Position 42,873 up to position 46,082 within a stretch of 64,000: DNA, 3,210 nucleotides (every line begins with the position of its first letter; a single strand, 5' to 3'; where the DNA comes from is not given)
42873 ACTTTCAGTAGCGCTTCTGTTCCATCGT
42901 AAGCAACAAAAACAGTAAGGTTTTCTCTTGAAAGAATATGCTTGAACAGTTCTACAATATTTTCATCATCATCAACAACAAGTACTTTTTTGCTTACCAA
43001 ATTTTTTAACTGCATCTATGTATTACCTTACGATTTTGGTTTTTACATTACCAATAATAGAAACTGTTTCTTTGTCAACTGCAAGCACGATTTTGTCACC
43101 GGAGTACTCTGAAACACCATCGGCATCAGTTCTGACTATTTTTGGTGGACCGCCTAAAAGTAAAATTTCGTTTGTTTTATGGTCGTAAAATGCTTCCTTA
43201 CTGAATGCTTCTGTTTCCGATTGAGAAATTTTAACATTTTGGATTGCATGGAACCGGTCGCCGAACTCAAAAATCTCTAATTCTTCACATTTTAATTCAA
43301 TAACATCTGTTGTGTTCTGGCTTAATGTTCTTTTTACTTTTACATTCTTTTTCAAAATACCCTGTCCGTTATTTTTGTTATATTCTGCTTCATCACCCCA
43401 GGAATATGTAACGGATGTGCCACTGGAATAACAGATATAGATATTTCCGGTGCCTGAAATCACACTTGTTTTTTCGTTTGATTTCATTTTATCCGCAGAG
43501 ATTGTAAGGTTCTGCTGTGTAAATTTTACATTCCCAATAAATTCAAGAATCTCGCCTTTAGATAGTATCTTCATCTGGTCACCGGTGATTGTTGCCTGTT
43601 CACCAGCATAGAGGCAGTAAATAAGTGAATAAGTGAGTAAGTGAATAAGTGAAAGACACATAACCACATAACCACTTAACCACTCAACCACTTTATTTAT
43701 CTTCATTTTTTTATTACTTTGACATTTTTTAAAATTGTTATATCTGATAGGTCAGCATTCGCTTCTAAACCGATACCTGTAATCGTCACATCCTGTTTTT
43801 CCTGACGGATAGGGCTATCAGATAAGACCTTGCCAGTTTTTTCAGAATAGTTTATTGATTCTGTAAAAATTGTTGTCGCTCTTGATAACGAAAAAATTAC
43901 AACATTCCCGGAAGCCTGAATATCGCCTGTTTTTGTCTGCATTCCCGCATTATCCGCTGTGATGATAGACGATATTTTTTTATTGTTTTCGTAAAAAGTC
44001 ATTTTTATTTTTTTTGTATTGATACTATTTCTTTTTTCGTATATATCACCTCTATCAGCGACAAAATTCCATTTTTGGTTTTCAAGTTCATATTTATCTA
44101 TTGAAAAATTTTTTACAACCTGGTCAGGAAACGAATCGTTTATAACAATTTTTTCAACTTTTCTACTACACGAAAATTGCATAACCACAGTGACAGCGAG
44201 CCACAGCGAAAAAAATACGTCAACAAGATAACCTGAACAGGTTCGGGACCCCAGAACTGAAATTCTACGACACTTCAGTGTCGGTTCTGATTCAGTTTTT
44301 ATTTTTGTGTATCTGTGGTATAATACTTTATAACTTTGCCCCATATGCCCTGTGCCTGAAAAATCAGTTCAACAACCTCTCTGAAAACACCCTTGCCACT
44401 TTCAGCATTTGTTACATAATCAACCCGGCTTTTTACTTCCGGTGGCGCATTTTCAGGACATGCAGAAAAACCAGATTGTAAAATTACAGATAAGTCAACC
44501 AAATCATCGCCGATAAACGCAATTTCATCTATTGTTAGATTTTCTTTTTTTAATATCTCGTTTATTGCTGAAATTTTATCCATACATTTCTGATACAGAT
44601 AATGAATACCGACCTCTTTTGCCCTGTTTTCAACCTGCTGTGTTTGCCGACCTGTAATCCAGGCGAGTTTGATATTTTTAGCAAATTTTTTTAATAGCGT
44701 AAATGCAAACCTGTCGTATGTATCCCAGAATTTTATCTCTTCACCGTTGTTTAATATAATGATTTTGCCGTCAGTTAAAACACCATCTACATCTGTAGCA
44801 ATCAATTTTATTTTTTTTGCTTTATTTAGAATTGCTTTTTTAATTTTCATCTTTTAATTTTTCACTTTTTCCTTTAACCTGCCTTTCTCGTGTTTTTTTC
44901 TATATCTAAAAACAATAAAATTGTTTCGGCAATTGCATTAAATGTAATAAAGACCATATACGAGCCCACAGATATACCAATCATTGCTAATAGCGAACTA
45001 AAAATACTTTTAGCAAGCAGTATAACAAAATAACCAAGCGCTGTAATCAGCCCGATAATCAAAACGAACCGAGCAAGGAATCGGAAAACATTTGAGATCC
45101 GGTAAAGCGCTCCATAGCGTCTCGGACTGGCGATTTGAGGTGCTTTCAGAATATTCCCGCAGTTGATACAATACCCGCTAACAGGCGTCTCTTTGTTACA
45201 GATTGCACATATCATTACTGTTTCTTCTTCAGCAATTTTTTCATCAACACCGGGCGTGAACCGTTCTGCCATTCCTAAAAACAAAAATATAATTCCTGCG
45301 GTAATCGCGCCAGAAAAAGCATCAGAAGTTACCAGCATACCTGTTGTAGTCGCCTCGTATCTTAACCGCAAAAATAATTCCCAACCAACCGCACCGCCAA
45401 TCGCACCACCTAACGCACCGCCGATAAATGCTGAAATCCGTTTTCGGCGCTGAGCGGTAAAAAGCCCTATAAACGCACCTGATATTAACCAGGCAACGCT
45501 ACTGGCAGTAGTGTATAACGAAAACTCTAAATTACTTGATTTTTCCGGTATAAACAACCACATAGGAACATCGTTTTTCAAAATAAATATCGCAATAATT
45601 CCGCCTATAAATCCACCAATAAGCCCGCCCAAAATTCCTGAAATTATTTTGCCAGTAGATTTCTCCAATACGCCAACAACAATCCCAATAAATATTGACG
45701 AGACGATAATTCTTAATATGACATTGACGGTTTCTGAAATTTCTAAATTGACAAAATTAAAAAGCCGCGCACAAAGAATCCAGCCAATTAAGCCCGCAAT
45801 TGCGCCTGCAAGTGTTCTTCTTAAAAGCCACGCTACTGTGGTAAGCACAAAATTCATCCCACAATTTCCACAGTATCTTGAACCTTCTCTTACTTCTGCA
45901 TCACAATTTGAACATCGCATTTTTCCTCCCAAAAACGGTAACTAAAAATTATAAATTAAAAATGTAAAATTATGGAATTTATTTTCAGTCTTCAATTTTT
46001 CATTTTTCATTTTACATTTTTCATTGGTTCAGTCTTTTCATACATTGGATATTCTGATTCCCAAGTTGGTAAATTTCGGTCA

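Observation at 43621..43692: LptA-like gene signal peptide built from two 8-nt repeat blocks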

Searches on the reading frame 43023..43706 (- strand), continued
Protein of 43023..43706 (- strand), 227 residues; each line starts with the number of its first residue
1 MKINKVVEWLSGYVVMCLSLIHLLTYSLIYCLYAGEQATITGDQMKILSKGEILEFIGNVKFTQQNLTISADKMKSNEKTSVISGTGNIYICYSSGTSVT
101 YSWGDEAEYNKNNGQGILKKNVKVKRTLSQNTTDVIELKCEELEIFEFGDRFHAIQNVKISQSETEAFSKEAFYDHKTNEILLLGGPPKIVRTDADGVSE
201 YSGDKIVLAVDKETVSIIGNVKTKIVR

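Call 33: find_encoding_contigs(protein=P0037, flank=10000, max_places=2)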
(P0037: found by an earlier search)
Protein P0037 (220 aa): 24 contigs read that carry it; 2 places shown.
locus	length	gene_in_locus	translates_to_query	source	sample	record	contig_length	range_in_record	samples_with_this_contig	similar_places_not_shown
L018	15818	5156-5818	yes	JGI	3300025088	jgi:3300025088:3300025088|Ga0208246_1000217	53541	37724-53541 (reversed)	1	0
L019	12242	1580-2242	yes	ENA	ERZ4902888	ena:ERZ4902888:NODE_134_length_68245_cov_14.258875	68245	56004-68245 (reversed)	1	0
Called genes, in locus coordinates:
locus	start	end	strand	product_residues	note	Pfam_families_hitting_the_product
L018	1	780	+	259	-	?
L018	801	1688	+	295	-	-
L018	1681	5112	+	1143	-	PF04519:Bactofilin (faint), PF23981:DUF7305, PF18962:Por_Secre_tail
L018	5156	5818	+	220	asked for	PF06835:LptC (faint), PF03968:LptD_N (weak)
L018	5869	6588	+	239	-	PF00005:ABC_tran, PF13304:AAA_21 (faint)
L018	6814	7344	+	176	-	PF02482:Ribosomal_S30AE, PF16321:Ribosom_S30AE_C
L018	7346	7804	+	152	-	PF00359:PTS_EIIA_2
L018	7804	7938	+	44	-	-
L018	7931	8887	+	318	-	PF02603:Hpr_kinase_N, PF07475:Hpr_kinase_C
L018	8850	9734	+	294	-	PF03668:RapZ-like_N, PF22740:PapZ_C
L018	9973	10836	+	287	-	PF16258:DUF4912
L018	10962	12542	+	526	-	PF03065:Glyco_hydro_57, PF09210:BE_C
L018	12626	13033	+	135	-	PF03610:EIIA-man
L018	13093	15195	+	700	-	PF01074:Glyco_hydro_38N (weak), PF03065:Glyco_hydro_57, PF09094:AmyA-A_glucT_m, PF09095:AmyA-gluTrfs_C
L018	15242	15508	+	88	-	PF00381:PTS-HPr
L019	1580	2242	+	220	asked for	PF06835:LptC (faint), PF03968:LptD_N (weak)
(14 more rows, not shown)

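Call 38: find_encoding_contigs(protein=P0031, flank=10000, max_places=2)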
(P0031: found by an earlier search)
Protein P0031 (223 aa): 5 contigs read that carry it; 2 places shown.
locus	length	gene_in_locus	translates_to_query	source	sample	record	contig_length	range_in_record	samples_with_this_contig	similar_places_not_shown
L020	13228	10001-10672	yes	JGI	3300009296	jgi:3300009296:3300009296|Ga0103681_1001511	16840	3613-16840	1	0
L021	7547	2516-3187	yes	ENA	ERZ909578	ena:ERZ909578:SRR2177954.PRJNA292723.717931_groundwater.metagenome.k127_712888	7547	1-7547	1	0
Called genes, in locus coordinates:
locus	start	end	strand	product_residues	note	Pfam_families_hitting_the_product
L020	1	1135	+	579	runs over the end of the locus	PF02518:HATPase_c, PF13589:HATPase_c_3, PF01119:DNA_mis_repair, PF08676:MutL_C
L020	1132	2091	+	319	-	PF01745:IPT, PF01715:IPPT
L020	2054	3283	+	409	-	PF13167:GTP-bdg_N, PF16360:GTP-bdg_M, PF01926:MMR_HSR1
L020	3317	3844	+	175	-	PF01066:CDP-OH_P_transf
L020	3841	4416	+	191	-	PF02660:G3P_acyltransf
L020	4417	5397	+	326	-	PF01210:NAD_Gly3P_dh_N, PF02558:ApbA (weak), PF03446:NAD_binding_2 (faint), PF07479:NAD_Gly3P_dh_C, PF20618:GPD_NAD_C_bact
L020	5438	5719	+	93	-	PF00216:Bac_DNA_binding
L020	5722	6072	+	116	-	PF00376:MerR (weak), PF13411:MerR_1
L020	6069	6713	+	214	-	PF01135:PCMT, PF00398:RrnaAD (weak)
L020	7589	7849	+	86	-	-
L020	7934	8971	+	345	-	-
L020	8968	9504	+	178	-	PF00702:Hydrolase (faint), PF08282:Hydrolase_3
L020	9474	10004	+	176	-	PF06835:LptC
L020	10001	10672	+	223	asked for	PF06835:LptC (faint), PF03968:LptD_N (weak)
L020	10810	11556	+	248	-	PF00005:ABC_tran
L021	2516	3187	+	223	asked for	PF06835:LptC (faint), PF03968:LptD_N (weak)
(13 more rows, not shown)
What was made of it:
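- Tried and rejected: A close relative's locus carries mutL (call 38).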

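Call 39: find_encoding_contigs(protein=P0009, flank=10000, max_places=1)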
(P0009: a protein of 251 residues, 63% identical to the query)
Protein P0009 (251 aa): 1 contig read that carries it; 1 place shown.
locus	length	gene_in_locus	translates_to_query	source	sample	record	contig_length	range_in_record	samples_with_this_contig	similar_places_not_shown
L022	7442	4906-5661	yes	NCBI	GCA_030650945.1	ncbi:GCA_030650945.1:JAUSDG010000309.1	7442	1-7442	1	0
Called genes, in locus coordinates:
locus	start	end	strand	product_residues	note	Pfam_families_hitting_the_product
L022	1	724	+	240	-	PF00294:PfkB, PF08543:Phos_pyr_kin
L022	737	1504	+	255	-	PF02348:CTP_transf_3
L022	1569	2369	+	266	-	PF00793:DAHP_synth_1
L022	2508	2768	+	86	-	-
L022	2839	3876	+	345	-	-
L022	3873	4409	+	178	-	PF08282:Hydrolase_3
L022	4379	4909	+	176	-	PF06835:LptC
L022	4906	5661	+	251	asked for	PF06835:LptC (faint), PF03968:LptD_N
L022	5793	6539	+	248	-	PF00005:ABC_tran, PF13304:AAA_21 (faint)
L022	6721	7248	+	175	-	PF02482:Ribosomal_S30AE, PF16321:Ribosom_S30AE_C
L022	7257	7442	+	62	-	PF00359:PTS_EIIA_2 (weak)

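Call 40: search_solved_structures(query=window:43023-43706:-, max_evalue=0.01, show_alignments=1)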
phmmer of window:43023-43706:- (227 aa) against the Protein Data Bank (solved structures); distinct sequences matched with E-value up to 0.01: 1.
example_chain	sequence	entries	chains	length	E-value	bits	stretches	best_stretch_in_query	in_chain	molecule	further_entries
7zax_A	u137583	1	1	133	0.0032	20.7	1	40-150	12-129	Lipopolysaccharide export system protein LptA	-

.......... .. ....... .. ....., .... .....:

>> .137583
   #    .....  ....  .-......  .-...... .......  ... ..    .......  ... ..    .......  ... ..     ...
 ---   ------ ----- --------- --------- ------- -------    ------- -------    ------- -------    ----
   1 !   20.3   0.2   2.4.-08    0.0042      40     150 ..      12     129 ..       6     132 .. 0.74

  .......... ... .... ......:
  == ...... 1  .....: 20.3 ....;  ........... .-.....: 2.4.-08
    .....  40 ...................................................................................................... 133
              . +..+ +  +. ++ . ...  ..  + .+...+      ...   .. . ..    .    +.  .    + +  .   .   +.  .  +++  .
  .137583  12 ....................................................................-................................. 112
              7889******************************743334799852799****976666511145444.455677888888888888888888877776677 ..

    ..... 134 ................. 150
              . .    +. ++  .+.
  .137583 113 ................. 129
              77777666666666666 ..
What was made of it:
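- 43023..43706 (-): lptA homologue, 227 aa. PDB LptA 7zax aligns from residue 40 (call 40).
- On LptA/OstA family (periplasmic LPS-transport bridge): PDB LptA 7zax, E 0.003 (call 40).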

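Call 70: predict_structure(alignment_id=A1)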
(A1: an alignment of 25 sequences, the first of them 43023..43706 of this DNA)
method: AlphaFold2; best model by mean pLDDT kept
length: 227 residues; sequences in the alignment: 25
mean_pLDDT: 87.6   pTM: 0.74
mean pLDDT of the five models: 87.6, 87.2, 87.0, 84.4, 83.0
residues with pLDDT >= 90: 136; 70-90: 74; 50-70: 15; < 50: 2
segments of 3 or more residues with pLDDT < 50: none
pLDDT, mean of each block of 10 residues (from residue 1): 68 87 82 67 93 93 90 94 94 85 96 91 84 80 90 94 91 90 88 91 91 85 91
secondary structure, 60 per line:
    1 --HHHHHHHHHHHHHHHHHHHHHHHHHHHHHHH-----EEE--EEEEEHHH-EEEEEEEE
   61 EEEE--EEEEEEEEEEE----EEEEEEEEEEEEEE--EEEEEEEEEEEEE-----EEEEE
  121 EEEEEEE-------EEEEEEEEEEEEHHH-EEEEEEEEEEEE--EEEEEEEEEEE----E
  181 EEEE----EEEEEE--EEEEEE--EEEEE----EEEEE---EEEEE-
elements in order: H3-33 E39-41 E44-48 E53-64 E67-77 E82-95 E98-110 E116-127 E135-146 E151-162 E165-175 E180-184 E189-194 E197-202 E205-209 E214-218 E222-226
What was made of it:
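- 43605..43706 (-): Leader (signal-peptide) module, residues 1-34: MKINK + block 1 + block 2 + CLYA. It is predicted as a single helix (call 70).
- On LptA/OstA family (periplasmic LPS-transport bridge): The AF2 model shows 16 strands at 39-226, pLDDT 87.6 (call 70).
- On Sec / signal peptidase I signal peptide: Helix at 3-33 outside the domain (call 70).
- The AF2 model has a helix at 3-33 followed by a beta-jellyroll (call 70).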

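Call 74: find_encoding_contigs(protein=P0014, flank=5000, max_places=1)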
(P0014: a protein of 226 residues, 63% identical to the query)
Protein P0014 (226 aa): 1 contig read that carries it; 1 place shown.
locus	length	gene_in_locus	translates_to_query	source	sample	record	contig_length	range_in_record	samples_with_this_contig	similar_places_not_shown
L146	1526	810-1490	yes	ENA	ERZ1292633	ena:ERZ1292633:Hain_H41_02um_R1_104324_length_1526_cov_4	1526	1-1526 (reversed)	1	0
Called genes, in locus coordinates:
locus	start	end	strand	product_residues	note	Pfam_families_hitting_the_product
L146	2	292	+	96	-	?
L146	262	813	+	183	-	PF06835:LptC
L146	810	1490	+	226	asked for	PF06835:LptC (faint), PF03968:LptD_N (weak), PF13100:OstA_2 (faint), PF03968:LptD_N (weak)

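Call 75: find_encoding_contigs(protein=P0036, flank=5000, max_places=1)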
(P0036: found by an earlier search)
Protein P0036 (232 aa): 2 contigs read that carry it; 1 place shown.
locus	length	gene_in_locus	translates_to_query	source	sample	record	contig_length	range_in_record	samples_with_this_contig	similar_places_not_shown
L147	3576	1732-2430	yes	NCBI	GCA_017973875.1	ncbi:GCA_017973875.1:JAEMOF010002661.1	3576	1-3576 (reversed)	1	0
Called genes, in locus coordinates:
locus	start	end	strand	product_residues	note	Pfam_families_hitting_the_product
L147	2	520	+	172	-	?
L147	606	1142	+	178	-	PF08282:Hydrolase_3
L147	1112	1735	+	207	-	PF06835:LptC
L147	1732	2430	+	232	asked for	PF06835:LptC (faint), PF13100:OstA_2 (faint), PF03968:LptD_N (weak)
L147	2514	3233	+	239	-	PF00005:ABC_tran, PF13304:AAA_21 (faint)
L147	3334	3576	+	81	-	?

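Call 80: find_encoding_contigs(protein=P0021, flank=8000, max_places=1)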
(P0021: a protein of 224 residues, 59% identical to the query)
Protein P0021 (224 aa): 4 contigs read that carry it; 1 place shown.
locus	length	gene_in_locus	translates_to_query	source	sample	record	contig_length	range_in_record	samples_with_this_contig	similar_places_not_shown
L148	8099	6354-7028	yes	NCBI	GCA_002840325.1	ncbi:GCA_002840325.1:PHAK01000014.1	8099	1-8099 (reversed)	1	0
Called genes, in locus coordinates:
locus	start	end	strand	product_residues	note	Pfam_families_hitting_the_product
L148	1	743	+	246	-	PF02606:LpxK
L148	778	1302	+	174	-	PF08645:PNK3P, PF00702:Hydrolase, PF13419:HAD_2 (weak), PF13242:Hydrolase_like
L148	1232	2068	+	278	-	PF11306:DUF3108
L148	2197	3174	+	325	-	PF00294:PfkB, PF08543:Phos_pyr_kin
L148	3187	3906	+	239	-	PF02348:CTP_transf_3, PF12804:NTP_transf_3 (weak)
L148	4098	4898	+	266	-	PF00793:DAHP_synth_1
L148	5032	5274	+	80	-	-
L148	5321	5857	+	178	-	PF00702:Hydrolase (faint), PF08282:Hydrolase_3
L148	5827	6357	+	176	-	PF06835:LptC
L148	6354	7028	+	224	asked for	PF03968:LptD_N, PF06835:LptC (weak)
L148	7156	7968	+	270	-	PF00005:ABC_tran, PF13304:AAA_21 (faint)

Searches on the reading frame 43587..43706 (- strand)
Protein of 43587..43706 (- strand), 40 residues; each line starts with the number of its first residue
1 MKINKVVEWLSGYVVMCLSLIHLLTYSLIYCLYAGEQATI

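Call 64: find_homologous_proteins(query=window:43587-43706:-, max_evalue=10)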
Query seq(40 aa): no candidate shares three 5-residue words with the query. No homologue found.
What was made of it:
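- Tried and rejected: A 40-aa query found no candidates in the word index (call 64).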

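Call 97: search_protein_representatives(protein=window:43605-43706:-)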
Query: 34 residues. Proteins with E-value up to 0.001 (for the whole library): 1; up to 1e-10: 0; up to 1e-30: 0. The best 1 are listed.
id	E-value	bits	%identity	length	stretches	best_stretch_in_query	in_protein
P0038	1.9e-04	36.6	34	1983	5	2-24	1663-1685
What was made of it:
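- The type-A leader was not found on any other protein family (call 97).
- Tried and rejected: A 34-aa phmmer search against 1.84 billion representatives gave one irrelevant internal hit (call 97).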

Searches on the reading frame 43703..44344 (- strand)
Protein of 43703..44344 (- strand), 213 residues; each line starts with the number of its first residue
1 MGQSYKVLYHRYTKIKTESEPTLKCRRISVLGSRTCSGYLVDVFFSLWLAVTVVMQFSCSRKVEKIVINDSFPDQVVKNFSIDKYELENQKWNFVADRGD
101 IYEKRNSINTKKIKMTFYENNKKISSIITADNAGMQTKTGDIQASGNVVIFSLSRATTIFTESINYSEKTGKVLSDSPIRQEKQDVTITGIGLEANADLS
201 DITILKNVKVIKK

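Call 6: search_protein_families(library=pfam, proteins=[window:43703-44344:-])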
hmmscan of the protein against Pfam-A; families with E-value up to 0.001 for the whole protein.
window:43703-44344:- (213 aa): 1 family
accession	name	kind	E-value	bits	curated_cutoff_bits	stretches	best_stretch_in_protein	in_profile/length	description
PF06835.18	LptC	-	1.9e-19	70.4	21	1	63-209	22-171/175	Lipopolysaccharide-assembly, LptC-related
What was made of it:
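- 43703..44344 (-): lptC, upstream gene of the operon. Pfam LptC, E 1.9e-19 (call 6).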

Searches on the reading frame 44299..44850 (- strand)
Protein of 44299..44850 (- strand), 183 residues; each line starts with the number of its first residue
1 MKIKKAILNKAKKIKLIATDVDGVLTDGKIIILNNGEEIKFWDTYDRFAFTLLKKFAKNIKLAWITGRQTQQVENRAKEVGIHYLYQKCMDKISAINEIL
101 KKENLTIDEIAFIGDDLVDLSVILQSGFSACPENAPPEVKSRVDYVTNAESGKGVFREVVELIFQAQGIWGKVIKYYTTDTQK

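Call 6: search_protein_families(library=pfam, proteins=[window:44299-44850:-])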
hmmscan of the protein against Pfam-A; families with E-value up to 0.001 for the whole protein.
window:44299-44850:- (183 aa): 2 families
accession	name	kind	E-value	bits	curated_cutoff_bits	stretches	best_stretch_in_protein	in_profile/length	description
PF08282.18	Hydrolase_3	-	2.4e-13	50.9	20.9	1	85-157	181-253/255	haloacid dehalogenase-like hydrolase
PF00702.32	Hydrolase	-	1.2e-05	26.3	26.4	0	45-125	100-189/191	haloacid dehalogenase-like hydrolase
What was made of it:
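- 44299..44850 (-): kdsC-like HAD phosphatase. Pfam Hydrolase_3 (call 6).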

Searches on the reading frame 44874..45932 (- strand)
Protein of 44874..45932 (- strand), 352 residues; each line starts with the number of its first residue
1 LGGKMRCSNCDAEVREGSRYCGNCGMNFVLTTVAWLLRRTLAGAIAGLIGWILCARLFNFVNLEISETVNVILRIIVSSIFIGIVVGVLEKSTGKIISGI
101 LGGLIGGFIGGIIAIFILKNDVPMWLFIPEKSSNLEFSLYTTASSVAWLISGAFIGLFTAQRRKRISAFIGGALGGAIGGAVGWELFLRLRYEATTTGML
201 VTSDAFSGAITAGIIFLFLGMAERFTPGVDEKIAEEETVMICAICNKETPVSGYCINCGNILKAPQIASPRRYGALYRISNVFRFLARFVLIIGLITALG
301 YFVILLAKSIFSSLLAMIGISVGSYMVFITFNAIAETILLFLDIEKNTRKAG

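Call 6: search_protein_families(library=pfam, proteins=[window:44874-45932:-])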
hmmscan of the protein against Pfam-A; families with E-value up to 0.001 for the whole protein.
window:44874-45932:- (352 aa): 4 families
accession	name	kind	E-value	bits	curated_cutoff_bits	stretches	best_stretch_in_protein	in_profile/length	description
PF13240.11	Zn_Ribbon_1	-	2.2e-05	24.5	25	1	7-26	2-21/23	zinc-ribbon domain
PF13248.11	Zn_ribbon_3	-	0.00012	21.9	27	1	5-27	3-25/26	zinc-ribbon domain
PF12773.13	DZR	-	0.00015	22.3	27.3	0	7-25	27-45/45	Double zinc ribbon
PF17032.10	Zn_ribbon_15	-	0.00065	20.9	28.9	0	4-25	52-73/73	zinc-ribbon family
